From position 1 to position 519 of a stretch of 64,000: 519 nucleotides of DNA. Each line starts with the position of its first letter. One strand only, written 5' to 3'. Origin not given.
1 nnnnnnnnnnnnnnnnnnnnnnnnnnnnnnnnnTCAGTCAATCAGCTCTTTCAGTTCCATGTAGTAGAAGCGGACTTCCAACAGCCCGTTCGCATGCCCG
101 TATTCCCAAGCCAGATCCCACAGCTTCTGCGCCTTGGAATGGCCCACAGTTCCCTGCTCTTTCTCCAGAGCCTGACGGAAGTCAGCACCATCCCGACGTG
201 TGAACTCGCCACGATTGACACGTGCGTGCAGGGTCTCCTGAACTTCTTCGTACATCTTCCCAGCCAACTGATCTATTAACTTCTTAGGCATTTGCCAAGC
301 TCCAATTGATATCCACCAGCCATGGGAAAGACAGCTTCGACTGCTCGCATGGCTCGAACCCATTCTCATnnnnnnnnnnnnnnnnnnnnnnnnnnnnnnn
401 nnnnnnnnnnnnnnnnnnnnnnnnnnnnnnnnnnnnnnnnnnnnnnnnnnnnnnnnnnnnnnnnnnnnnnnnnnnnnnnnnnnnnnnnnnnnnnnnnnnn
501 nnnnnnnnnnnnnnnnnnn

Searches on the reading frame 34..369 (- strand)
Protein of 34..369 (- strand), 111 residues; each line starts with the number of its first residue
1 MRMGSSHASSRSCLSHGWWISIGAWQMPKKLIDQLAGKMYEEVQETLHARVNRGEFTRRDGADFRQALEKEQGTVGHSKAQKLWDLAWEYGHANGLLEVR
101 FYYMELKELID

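Call 64: find_encoding_contigs(protein=window:34-369:-, flank=10000, max_places=1)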
Protein window:34-369:- (111 aa): no gene with exactly this product is on record in the collection.
